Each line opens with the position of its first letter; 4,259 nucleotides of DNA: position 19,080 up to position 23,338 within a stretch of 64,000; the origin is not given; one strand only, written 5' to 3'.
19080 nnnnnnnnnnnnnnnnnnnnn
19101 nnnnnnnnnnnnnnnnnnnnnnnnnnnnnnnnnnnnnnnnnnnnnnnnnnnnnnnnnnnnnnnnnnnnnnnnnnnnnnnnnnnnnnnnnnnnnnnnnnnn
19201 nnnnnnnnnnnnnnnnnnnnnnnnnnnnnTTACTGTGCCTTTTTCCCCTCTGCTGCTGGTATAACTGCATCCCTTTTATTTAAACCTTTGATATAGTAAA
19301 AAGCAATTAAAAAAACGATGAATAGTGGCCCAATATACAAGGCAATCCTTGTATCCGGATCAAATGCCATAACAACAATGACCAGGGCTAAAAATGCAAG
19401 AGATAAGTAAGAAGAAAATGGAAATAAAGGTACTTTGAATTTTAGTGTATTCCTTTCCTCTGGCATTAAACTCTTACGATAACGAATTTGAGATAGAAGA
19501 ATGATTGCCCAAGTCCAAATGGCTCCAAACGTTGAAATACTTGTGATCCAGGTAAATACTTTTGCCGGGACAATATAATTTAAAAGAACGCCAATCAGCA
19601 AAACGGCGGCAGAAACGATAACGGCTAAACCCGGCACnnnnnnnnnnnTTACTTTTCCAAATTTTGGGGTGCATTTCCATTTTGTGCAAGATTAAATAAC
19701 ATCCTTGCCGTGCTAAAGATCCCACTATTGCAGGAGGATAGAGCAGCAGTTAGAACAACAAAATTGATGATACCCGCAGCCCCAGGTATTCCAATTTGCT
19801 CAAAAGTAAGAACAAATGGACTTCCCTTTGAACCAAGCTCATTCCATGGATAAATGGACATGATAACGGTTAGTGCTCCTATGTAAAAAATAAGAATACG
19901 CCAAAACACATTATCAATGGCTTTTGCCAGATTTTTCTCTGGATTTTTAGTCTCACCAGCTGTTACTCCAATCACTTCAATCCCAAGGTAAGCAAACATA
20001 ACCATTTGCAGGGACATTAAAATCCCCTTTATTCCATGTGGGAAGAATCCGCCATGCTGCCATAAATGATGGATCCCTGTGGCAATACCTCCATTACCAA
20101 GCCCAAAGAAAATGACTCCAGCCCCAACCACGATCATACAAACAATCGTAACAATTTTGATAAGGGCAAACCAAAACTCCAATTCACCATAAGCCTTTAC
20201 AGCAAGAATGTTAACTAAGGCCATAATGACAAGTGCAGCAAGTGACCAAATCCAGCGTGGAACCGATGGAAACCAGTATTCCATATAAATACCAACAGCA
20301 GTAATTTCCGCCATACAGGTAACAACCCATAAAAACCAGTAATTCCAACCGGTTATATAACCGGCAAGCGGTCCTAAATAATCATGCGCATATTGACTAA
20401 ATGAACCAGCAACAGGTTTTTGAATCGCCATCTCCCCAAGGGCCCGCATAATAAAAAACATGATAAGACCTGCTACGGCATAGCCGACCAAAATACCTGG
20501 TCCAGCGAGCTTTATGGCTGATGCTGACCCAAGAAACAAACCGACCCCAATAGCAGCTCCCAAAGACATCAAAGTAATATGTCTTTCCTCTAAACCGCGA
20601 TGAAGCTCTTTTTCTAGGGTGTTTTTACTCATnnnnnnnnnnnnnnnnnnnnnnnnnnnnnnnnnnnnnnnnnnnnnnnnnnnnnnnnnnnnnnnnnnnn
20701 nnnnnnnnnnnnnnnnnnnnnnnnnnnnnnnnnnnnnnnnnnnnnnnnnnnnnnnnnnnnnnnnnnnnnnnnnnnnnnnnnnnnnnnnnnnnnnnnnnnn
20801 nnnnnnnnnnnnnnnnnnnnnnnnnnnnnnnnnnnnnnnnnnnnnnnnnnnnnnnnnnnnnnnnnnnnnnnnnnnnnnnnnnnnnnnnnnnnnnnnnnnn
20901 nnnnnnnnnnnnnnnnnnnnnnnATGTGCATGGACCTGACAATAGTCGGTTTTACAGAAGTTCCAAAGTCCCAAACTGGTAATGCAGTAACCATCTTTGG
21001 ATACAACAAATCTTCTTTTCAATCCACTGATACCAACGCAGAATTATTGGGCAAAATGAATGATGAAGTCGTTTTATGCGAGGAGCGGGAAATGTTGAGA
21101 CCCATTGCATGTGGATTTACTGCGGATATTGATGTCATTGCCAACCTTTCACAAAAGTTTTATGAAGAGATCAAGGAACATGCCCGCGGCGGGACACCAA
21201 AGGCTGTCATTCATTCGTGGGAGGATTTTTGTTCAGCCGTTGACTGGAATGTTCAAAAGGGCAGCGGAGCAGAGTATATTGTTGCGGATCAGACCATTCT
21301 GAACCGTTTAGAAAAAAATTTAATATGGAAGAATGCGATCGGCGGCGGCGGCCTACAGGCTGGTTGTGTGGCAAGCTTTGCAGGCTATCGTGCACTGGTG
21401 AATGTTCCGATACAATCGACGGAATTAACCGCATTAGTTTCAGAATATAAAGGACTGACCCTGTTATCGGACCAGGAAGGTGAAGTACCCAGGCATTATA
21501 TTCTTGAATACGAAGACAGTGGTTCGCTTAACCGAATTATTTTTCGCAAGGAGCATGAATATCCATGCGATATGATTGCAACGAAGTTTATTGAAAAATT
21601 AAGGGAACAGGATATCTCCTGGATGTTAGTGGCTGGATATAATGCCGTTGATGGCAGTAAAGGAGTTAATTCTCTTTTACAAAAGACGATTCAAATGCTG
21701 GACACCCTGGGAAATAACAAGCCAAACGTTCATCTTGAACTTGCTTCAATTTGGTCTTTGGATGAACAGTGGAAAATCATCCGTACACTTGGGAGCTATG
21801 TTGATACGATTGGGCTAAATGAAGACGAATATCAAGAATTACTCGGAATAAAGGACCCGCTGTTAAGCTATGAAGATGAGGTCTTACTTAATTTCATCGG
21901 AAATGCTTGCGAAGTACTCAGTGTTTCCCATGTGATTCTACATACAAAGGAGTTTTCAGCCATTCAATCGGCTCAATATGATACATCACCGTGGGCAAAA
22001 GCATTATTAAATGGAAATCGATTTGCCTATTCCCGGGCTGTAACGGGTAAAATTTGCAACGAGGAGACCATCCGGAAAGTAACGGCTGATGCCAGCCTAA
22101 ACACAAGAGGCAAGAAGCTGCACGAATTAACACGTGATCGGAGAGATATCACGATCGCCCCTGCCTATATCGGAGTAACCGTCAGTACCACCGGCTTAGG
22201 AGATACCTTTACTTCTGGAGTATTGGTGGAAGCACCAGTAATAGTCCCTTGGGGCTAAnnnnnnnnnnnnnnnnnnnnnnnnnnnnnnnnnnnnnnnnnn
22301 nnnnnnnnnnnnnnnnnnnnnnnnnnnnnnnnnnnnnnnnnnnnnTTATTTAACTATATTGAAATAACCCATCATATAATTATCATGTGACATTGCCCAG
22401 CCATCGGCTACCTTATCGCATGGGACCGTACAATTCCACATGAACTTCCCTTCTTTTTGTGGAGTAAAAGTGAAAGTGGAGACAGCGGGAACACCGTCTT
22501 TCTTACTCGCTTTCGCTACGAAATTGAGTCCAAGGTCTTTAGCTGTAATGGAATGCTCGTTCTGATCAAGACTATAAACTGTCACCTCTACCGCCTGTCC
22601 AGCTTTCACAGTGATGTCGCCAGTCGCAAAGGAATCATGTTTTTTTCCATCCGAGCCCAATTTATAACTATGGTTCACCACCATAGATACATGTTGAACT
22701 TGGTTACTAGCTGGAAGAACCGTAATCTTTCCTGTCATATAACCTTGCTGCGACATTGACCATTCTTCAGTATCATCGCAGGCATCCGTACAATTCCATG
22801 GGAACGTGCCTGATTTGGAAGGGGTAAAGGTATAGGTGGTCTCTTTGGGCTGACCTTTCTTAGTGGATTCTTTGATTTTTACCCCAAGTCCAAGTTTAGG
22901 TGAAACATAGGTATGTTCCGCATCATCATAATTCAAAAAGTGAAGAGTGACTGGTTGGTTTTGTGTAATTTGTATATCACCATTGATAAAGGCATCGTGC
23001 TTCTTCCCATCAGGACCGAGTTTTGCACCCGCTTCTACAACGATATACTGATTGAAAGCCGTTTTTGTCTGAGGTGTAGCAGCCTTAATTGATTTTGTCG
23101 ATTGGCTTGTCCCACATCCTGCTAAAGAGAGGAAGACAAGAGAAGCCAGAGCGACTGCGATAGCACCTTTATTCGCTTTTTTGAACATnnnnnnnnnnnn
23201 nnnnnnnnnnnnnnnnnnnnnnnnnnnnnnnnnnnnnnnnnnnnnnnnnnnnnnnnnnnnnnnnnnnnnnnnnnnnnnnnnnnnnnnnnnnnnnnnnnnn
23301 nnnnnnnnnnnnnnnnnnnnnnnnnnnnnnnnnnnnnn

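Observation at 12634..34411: DoxX membrane-protein gene present in three paralogous copies, two carrying a translationally coupled 36-38-aa acidic ORF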

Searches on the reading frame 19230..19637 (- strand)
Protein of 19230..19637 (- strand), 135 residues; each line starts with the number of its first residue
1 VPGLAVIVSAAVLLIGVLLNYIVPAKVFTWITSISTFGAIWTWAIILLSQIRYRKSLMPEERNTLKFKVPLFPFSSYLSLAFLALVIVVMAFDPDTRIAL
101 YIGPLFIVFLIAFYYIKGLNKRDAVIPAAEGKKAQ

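Call 53: search_protein_families(library=pfam, proteins=[window:19230-19637:-], max_evalue=0.01)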
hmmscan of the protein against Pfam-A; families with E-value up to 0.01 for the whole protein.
window:19230-19637:- (135 aa): 1 family
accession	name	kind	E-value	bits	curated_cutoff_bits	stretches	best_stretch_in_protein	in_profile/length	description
PF00324.27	AA_permease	-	3.2e-18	66.1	24.6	1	2-119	330-463/470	Amino acid permease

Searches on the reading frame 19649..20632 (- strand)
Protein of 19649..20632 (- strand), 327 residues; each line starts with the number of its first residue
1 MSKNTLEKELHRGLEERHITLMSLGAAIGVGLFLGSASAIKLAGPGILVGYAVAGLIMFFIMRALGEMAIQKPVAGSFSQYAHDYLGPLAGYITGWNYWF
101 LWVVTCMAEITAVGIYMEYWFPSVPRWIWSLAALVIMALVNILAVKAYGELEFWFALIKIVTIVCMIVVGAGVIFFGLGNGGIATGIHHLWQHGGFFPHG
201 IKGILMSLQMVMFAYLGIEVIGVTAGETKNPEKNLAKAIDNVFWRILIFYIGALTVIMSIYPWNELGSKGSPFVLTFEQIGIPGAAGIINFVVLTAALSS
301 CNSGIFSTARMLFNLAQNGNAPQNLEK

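Call 53: search_protein_families(library=pfam, proteins=[window:19649-20632:-], max_evalue=0.01)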
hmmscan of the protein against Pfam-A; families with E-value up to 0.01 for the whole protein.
window:19649-20632:- (327 aa): 2 families
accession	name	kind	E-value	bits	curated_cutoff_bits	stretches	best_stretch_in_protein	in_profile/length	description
PF00324.27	AA_permease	-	6.1e-104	348.7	24.6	1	18-325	1-321/470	Amino acid permease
PF13520.12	AA_permease_2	-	4.9e-35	121.7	27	1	19-322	6-309/427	Amino acid permease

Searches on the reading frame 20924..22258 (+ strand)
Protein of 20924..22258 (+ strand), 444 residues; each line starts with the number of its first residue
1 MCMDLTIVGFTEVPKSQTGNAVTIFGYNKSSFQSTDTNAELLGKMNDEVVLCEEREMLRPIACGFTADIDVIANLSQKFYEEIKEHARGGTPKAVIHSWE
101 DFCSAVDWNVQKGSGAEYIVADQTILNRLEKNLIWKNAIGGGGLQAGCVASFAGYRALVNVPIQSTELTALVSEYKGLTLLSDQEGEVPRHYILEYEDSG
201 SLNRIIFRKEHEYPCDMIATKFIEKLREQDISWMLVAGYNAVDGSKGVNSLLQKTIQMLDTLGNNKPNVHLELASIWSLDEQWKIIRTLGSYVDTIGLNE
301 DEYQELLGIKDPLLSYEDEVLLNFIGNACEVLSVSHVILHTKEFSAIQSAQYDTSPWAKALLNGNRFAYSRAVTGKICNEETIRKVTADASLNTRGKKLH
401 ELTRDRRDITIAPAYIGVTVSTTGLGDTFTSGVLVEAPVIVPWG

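Call 81: search_protein_families(library=pfam, proteins=[window:20924-22258:+], max_evalue=0.00001)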
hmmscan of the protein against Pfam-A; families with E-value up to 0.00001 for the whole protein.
window:20924-22258:+ (444 aa): 1 family
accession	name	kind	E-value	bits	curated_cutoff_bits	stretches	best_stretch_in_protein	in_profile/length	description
PF04587.20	ADP_PFK_GK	-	1.4e-30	106.8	27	1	60-435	2-429/430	ADP-specific Phosphofructokinase/Glucokinase conserved region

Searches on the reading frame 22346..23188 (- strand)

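Call 81: search_protein_families(library=pfam, proteins=[window:22346-23188:-], max_evalue=0.00001)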
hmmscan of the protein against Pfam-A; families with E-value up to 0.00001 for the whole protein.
window:22346-23188:- (280 aa): 1 family
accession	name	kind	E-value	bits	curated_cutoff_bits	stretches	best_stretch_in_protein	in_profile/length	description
PF13473.12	Cupredoxin_1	-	7.5e-10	39.2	27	0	66-134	31-93/104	Cupredoxin-like domain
